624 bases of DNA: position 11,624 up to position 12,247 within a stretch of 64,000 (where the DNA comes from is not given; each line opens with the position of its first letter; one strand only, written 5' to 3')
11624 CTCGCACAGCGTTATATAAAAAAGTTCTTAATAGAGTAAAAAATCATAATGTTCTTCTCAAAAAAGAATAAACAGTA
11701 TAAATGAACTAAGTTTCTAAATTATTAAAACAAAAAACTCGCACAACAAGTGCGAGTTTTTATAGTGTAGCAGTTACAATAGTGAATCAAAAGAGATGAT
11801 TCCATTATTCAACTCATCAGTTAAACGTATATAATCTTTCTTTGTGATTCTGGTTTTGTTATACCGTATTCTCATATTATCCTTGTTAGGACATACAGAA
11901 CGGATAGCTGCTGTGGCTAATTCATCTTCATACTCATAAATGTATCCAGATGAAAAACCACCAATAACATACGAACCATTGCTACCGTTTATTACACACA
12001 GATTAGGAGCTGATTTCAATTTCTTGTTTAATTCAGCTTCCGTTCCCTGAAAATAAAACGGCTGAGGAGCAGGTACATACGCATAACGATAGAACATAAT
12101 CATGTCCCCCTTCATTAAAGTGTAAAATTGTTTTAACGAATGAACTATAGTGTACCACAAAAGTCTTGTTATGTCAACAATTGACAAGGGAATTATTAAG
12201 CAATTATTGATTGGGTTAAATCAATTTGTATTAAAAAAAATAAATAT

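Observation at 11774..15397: Membrane-inserted KAP-type NTPase (985 aa) with a divergent 107-aa partner gene: candidate undescribed two-gene module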

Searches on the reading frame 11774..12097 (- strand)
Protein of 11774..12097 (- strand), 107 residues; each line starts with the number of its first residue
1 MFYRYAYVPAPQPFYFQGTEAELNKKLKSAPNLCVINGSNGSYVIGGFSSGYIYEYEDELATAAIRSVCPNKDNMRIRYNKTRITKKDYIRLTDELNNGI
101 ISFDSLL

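Call 3: search_protein_families(library=pfam, proteins=[window:11774-12097:-], max_evalue=1)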
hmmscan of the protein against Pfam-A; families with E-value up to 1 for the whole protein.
window:11774-12097:- (107 aa): 1 family
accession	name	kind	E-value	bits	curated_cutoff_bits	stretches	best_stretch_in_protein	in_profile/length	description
PF06316.17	Ail_Lom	-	0.13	12.4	23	1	29-91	32-93/199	Enterobacterial Ail/Lom protein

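Call 4: search_protein_families(library=padloc, proteins=[window:11774-12097:-], max_evalue=1)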
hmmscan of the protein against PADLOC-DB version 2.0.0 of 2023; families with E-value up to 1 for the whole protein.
window:11774-12097:- (107 aa): 0 families

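Call 5: search_protein_families(library=ncbifam, proteins=[window:11774-12097:-], max_evalue=1)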
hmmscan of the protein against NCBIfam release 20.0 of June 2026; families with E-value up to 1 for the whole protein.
window:11774-12097:- (107 aa): 2 families
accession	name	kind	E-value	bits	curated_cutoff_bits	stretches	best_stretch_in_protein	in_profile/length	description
NF041789.2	anti-phage_ZorC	equivalog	0.11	10.9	490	1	5-95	407-496/551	type I Zorya anti-phage system protein ZorC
NF006230.0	PRK08363.1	equivalog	0.12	11.2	534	1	26-78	222-274/398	alanine aminotransferase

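Call 8: find_homologous_proteins(query=window:11774-12097:-, max_evalue=0.01)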
Query window:11774-12097:- (107 aa): 4 proteins with E <= 0.01 among 6 candidates.
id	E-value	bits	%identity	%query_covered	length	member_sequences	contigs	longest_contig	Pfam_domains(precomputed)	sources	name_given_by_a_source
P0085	4.7e-66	237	100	100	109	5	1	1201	-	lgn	-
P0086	1.8e-49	184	88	100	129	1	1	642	-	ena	-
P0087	3.2e-47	176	75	100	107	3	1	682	-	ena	-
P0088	4.6e-46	173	73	100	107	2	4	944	-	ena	-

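Call 26: find_homologous_proteins(query=A3, max_evalue=0.01)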
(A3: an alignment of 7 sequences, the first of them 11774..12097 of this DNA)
Query A3 (7 sequences) (107 aa, profile of the alignment): 22 proteins with E <= 0.01 among 583 candidates.
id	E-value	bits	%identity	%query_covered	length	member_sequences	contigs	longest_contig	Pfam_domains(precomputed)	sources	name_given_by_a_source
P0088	2.4e-48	180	73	100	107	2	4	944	-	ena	-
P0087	1.1e-47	178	75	100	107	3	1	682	-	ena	-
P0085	1.4e-47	178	100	100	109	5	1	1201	-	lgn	-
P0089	7.0e-45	169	53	99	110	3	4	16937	-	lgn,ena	-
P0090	1.3e-42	162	52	99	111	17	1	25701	-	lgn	-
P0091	3.9e-42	160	43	99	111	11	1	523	-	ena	-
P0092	3.2e-41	157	64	100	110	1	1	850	-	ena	-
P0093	7.8e-41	156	60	99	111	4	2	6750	-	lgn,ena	-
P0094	3.7e-40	154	56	99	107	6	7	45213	-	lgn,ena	-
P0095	3.7e-40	154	38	100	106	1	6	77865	-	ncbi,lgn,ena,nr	ncbi:MAG: hypothetical protein IKD76_00690 [Clostridia bacterium]|nr:hypothetical protein [Clostridi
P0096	5.1e-40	153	49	99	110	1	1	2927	-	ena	-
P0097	1.2e-39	152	57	99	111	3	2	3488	-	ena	-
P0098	3.2e-39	151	55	99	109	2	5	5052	-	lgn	-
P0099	7.3e-39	150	58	99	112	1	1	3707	-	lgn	-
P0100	1.6e-37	145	55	99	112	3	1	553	-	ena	-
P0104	1.5e-31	126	53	99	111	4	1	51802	-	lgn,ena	-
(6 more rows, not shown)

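Call 30: search_solved_structures(query=A4, max_evalue=10)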
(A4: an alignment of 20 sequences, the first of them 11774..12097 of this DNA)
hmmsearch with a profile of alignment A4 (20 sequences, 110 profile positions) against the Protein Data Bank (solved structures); distinct sequences matched with E-value up to 10: 7.
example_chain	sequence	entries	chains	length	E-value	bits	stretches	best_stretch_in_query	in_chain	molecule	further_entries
6mfv_A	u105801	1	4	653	0.11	15.6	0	24-76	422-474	tetratricopeptide repeat sensor PH0952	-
3vlf_B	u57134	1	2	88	0.22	14.6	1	62-106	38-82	26S protease regulatory subunit 7 homolog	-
4a3v_B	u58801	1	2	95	0.27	14.3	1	62-106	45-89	26S PROTEASE REGULATORY SUBUNIT 7 HOMOLOG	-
3gzb_A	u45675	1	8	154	0.27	14.3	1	68-106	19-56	Putative SnoaL-like polyketide cyclase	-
4jpo_C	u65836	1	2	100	0.29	14.2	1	62-106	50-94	26S protease regulatory subunit 7 homolog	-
1pon_B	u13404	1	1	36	1.2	12.2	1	83-107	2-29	TROPONIN C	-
8amz_H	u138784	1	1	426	1.5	11.9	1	63-103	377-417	26S proteasome regulatory subunit 7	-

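Call 36: predict_structure(alignment_id=A4)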
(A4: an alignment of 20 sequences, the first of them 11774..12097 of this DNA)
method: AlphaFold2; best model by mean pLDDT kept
length: 107 residues; sequences in the alignment: 20
mean_pLDDT: 94.0   pTM: 0.75
mean pLDDT of the five models: 94.0, 92.8, 91.6, 91.5, 90.8
residues with pLDDT >= 90: 96; 70-90: 11; 50-70: 0; < 50: 0
segments of 3 or more residues with pLDDT < 50: none
pLDDT, mean of each block of 10 residues (from residue 1): 95 94 93 90 92 97 96 93 94 98 92
secondary structure, 60 per line:
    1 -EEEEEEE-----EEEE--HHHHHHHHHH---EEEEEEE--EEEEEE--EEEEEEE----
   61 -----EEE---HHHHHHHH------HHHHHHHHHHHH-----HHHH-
elements in order: E2-8 E14-17 H20-29 E33-39 E42-47 E50-56 E66-68 H72-79 H86-97 H103-106

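Call 39: find_encoding_contigs(protein=P0104, flank=8000, max_places=2)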
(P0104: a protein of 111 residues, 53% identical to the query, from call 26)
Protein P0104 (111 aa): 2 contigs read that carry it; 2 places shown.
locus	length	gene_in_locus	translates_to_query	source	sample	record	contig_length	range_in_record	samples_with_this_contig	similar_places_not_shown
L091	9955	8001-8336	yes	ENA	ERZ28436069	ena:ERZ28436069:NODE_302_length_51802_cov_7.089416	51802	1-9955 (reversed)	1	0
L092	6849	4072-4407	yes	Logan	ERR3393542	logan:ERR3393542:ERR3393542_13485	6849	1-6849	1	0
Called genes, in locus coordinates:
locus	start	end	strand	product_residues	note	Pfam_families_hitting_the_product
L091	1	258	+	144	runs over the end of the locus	PF00572:Ribosomal_L13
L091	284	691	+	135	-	PF00380:Ribosomal_S9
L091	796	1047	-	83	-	PF09560:Spore_YunB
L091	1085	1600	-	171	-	-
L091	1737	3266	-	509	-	PF12673:SipL, PF01476:LysM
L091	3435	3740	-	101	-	PF06257:VEG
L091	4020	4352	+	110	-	PF05582:Peptidase_U57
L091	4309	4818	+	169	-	PF05582:Peptidase_U57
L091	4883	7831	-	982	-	PF07693:KAP_NTPase, PF13401:AAA_22 (faint)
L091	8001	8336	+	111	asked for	-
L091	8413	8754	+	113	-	-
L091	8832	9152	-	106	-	PF27070:HTH_Rpn_C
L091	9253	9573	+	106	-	-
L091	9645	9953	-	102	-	?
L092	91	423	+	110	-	PF05582:Peptidase_U57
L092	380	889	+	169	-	PF05582:Peptidase_U57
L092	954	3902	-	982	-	PF07693:KAP_NTPase, PF13401:AAA_22 (faint)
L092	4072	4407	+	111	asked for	-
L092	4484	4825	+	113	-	-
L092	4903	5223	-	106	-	PF27070:HTH_Rpn_C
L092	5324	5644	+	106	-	-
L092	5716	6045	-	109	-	PF18739:HEPN_Apea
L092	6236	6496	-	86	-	-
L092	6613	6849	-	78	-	?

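Call 40: find_encoding_contigs(protein=P0094, flank=8000, max_places=3)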
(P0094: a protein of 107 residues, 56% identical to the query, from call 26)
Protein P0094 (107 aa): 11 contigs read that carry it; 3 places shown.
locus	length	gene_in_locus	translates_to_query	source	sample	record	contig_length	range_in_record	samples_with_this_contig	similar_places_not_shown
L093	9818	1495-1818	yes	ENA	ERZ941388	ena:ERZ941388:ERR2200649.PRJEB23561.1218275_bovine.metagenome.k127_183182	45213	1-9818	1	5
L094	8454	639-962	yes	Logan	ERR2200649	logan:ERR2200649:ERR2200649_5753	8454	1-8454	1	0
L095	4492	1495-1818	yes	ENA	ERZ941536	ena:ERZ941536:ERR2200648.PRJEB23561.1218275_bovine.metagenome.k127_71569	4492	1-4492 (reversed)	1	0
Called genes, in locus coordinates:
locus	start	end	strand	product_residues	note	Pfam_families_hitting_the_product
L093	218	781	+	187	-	PF12826:HHH_2 (weak)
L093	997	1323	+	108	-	-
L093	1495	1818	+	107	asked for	-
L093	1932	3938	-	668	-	PF07693:KAP_NTPase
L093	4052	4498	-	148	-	PF03720:UDPG_MGDP_dh_C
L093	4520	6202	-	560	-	PF00239:Resolvase, PF07508:Recombinase, PF13408:Zn_ribbon_recom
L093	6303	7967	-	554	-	PF00239:Resolvase, PF07508:Recombinase, PF13408:Zn_ribbon_recom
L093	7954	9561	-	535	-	PF00239:Resolvase, PF14287:DUF4368 (faint), PF07508:Recombinase, PF13408:Zn_ribbon_recom (weak)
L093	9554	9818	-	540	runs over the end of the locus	PF00239:Resolvase, PF07508:Recombinase, PF13408:Zn_ribbon_recom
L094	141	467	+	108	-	-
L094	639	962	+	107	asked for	-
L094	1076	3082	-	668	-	PF07693:KAP_NTPase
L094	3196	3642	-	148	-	PF03720:UDPG_MGDP_dh_C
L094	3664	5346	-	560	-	PF00239:Resolvase, PF07508:Recombinase, PF13408:Zn_ribbon_recom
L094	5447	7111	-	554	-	PF00239:Resolvase, PF07508:Recombinase, PF13408:Zn_ribbon_recom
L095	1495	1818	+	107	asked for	-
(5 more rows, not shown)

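Call 41: fold_search(model_id=the predicted structure, library=pdb)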
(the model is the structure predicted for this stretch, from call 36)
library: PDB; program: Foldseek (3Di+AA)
matches with E <= 10: 372; with E <= 0.001: 0
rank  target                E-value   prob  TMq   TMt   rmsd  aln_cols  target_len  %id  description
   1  7q5s_A                2.6e-01  0.69  0.28  0.03   7.8        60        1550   10  Protein community member fatty acid synthase complex from C. thermophilum (released 2022-02-02)
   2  9p4v_1                2.8e-01  0.44  0.27  0.03   8.5        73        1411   11  Atomic model of wild type S. cerevisiae Fatty Acid Synthase (FAS) in complex with Palmitoyl-CoA (in vitro binding) (released 2025-08-27)
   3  2uv8_A                3.4e-01  0.38  0.26  0.02   8.4        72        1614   11  Crystal structure of yeast fatty acid synthase with stalled acyl carrier protein at 3.1 angstrom resolution (released 2007-04-17)
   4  3hmj_A                3.8e-01  0.35  0.26  0.02   8.4        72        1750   11  Saccharomyces cerevisiae FAS type I (released 2009-09-01)
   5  2vkz_A                4.1e-01  0.35  0.26  0.02   8.4        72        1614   11  Structure of the cerulenin-inhibited fungal fatty acid synthase type I multienzyme complex (released 2008-08-12)
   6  7bc4_A                4.3e-01  0.54  0.27  0.03   7.9        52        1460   13  Cryo-EM structure of fatty acid synthase (FAS) from Pichia pastoris (released 2021-05-19)
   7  4v58_D                4.3e-01  0.23  0.25  0.02  11.3        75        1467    9  Crystal structure of fatty acid synthase from thermomyces lanuginosus at 3.1 angstrom resolution. (released 2014-07-09)
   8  9p4w_B                4.9e-01  0.33  0.27  0.03   8.5        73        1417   11  Atomic model of wild type S. cerevisiae Fatty Acid Synthase (FAS) (released 2025-08-27)
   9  6mvl_A                4.9e-01  0.07  0.16  0.13  14.4        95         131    7  Crystal structure of VISTA bound to a pH-selective antibody Fab fragment (released 2019-10-23)
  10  4k59                  4.9e-01  0.06  0.13  0.20  16.6        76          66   12  Crystal Structure of Pseudomonas Aeruginosa RsmF (released 2013-08-28)
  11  4v58_E                5.2e-01  0.33  0.27  0.03  11.2        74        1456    8  Crystal structure of fatty acid synthase from thermomyces lanuginosus at 3.1 angstrom resolution. (released 2014-07-09)
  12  4v58_A                5.9e-01  0.20  0.25  0.02  11.3        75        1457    9  Crystal structure of fatty acid synthase from thermomyces lanuginosus at 3.1 angstrom resolution. (released 2014-07-09)
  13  6u5v_A                7.6e-01  0.35  0.26  0.02   8.0        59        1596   14  Electron cryomicroscopy Structure of C. albicans FAS in the Apo state (released 2019-10-16)
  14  4v58_F                7.6e-01  0.25  0.27  0.03  11.2        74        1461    8  Crystal structure of fatty acid synthase from thermomyces lanuginosus at 3.1 angstrom resolution. (released 2014-07-09)
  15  4v58_C                7.6e-01  0.25  0.27  0.03  11.2        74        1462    8  Crystal structure of fatty acid synthase from thermomyces lanuginosus at 3.1 angstrom resolution. (released 2014-07-09)
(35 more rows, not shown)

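Call 45: search_protein_families(library=pfam, proteins=[L093:1932-3938:-, L093:218-781:+, L093:4052-4498:-, L091:8832-9152:-, L092:5716-6045:-, L092:6236-6496:-], max_evalue=0.01)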
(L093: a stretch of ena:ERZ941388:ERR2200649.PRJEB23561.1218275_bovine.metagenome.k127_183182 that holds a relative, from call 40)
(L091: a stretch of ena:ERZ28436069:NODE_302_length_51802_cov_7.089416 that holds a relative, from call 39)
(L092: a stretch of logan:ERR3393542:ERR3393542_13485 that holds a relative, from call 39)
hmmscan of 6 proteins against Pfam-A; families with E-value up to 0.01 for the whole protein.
L093:1932-3938:- (668 aa): 2 families
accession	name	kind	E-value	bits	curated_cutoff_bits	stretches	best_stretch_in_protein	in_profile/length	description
PF07693.20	KAP_NTPase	-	2e-07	31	20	1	11-194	5-198/293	KAP family P-loop domain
PF05729.18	NACHT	-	0.0019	18.5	26.7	0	27-195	3-137/167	NACHT domain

L093:218-781:+ (187 aa): 5 families
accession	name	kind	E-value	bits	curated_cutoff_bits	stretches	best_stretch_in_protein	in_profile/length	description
PF12826.13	HHH_2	-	1.5e-06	28.7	27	1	30-73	12-55/64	Helix-hairpin-helix motif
PF03118.21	RNA_pol_A_CTD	-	3.6e-05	23.8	23.8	1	37-73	28-65/67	Bacterial RNA polymerase, alpha chain C terminal domain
PF14520.12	HHH_5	-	4.6e-05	24.2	27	1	37-73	18-55/57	Helix-hairpin-helix domain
PF00633.29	HHH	-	0.00025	21.2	24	1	45-71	3-29/30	Helix-hairpin-helix motif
PF04545.22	Sigma70_r4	-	0.003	17.5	24.1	0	121-174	1-49/50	Sigma-70, region 4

L093:4052-4498:- (148 aa): 1 family
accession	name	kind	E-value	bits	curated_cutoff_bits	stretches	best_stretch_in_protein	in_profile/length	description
PF03720.21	UDPG_MGDP_dh_C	-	8.8e-12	45.8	30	1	60-133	1-78/103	UDP-glucose/GDP-mannose dehydrogenase family, UDP binding domain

L091:8832-9152:- (106 aa): 2 families
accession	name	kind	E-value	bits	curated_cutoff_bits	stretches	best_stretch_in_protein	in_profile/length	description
PF00565.23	SNase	-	0.0048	17.8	21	1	3-62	17-73/107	Staphylococcal nuclease homologue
PF12784.13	PDDEXK_2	-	0.0075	16.4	27.4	1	12-54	184-226/229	PD-(D/E)XK nuclease family transposase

L092:5716-6045:- (109 aa): 1 family
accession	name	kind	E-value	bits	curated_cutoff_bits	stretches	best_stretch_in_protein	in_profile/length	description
PF18739.6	HEPN_Apea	-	7.4e-09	36.6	24.4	1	17-91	60-135/136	Apea-like HEPN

L092:6236-6496:- (86 aa): 0 families

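Call 54: fold_search(model_id=the predicted structure, library=viral)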
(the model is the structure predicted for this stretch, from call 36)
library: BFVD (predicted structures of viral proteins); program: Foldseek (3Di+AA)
matches with E <= 10: 572; with E <= 0.001: 0
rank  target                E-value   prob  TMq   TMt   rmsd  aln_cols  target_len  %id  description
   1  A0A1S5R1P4            1.2e-01  0.41  0.23  0.08  12.3        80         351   15  Uncharacterized protein [Pseudomonas phage phiPMW]
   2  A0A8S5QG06            1.4e-01  0.30  0.30  0.23  10.9       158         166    8  Uncharacterized protein [Myoviridae sp. ctdNl2]
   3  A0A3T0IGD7            1.7e-01  0.08  0.15  0.15  12.8        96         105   14  (no name in the UniProt tables at hand)
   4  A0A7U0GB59            2.0e-01  0.54  0.28  0.38   6.1        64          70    9  (no name in the UniProt tables at hand)
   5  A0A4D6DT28            2.3e-01  0.66  0.25  0.38   5.1        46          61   17  Uncharacterized protein [Enterococcus phage vB_EfaP_Efmus2]
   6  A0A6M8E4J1            2.4e-01  0.97  0.27  0.23   2.4        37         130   19  (no name in the UniProt tables at hand)
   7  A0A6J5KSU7            2.4e-01  0.23  0.23  0.17   7.1        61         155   16  peptidyl-tRNA hydrolase [uncultured Caudovirales phage]
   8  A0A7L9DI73            3.1e-01  0.13  0.19  0.07  11.1        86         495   14  DNA-binding protein [Passerine adenovirus 1]
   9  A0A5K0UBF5            4.6e-01  0.25  0.26  0.12  10.7        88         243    9  Uncharacterized protein [Yasminevirus sp. GU-2018]
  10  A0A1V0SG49            4.6e-01  0.20  0.25  0.12  10.4        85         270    9  Uncharacterized protein [Hokovirus HKV1]
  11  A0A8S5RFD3            5.5e-01  0.20  0.20  0.36  11.7        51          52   16  Uncharacterized protein [virus sp. ctQmo6]
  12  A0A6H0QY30            5.5e-01  0.12  0.20  0.20   6.6        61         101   15  (no name in the UniProt tables at hand)
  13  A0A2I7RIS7            5.5e-01  0.08  0.23  0.24  17.2       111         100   11  (no name in the UniProt tables at hand)
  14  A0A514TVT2            5.9e-01  0.16  0.24  0.18   8.3        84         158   11  Uncharacterized protein [Aeromonas phage D3]
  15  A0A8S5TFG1            5.9e-01  0.05  0.20  0.11  17.3       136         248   15  Uncharacterized protein [Siphoviridae sp. ctP0x5]
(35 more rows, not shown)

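Call 56: search_protein_representatives(alignment_id=A4)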
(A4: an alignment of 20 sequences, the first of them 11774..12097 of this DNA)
Query: 20 sequences, 110 profile positions. Proteins with E-value up to 0.001 (for the whole library): 64; up to 1e-10: 31; up to 1e-30: 8. The best 64 are listed.
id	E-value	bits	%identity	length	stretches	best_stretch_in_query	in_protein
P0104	2.8e-43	162.3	-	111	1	1-109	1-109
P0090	2.3e-42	159.4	-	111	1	1-108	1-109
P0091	4.0e-40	152.2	-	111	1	1-109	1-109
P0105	2.7e-38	146.3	-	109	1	1-106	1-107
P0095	6.6e-35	135.4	-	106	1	1-106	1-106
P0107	3.7e-34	133.0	-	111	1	1-106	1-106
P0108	5.4e-34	132.5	-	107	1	1-105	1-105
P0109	7.8e-32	125.5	-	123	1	1-106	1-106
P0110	1.5e-30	121.4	-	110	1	1-107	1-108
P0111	1.2e-26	108.8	-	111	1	1-105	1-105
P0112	9.7e-20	86.6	-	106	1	1-104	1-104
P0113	2.2e-19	85.4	-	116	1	1-105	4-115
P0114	5.6e-19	84.1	-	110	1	3-108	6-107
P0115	3.0e-18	81.8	-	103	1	1-105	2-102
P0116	5.3e-18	81.0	-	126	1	1-106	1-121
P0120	3.0e-16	75.3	-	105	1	3-105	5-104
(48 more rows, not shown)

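Call 58: find_encoding_contigs(protein=P0120, flank=6000, max_places=3)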
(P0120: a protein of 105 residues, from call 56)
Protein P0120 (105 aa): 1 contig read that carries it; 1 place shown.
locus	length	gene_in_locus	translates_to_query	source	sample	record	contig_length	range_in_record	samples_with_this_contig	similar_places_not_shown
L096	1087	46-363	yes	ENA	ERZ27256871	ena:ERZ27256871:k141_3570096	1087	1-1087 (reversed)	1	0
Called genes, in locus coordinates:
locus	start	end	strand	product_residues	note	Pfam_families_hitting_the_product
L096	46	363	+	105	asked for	-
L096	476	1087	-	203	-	?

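Call 59: find_encoding_contigs(protein=P0112, flank=6000, max_places=3)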
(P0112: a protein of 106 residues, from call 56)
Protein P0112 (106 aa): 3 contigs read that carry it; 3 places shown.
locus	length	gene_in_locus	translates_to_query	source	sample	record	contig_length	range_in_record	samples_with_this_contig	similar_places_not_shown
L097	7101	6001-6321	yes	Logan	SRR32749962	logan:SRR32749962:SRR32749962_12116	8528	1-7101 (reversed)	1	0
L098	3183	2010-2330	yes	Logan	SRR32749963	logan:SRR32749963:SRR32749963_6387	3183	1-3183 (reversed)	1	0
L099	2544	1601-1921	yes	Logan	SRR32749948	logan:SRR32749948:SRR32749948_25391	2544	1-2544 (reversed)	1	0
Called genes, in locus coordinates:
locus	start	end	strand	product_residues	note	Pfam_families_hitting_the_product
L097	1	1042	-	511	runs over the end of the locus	PF12673:SipL, PF01476:LysM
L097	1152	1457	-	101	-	PF06257:VEG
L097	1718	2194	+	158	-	PF05582:Peptidase_U57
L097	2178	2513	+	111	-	PF05582:Peptidase_U57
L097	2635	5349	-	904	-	PF07693:KAP_NTPase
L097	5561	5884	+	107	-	-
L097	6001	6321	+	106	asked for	-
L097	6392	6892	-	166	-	PF04892:VanZ-LLP1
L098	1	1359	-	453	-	?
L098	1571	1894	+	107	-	-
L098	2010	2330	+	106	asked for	-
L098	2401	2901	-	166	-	PF04892:VanZ-LLP1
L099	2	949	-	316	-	?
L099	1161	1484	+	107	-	-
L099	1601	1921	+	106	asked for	-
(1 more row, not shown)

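Call 68: search_dna_similar(query=window:11774-12097:-, collection=phages, mode=protein, max_evalue=0.1, max_rows=10)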
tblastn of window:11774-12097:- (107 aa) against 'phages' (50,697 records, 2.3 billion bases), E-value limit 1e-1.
No match.
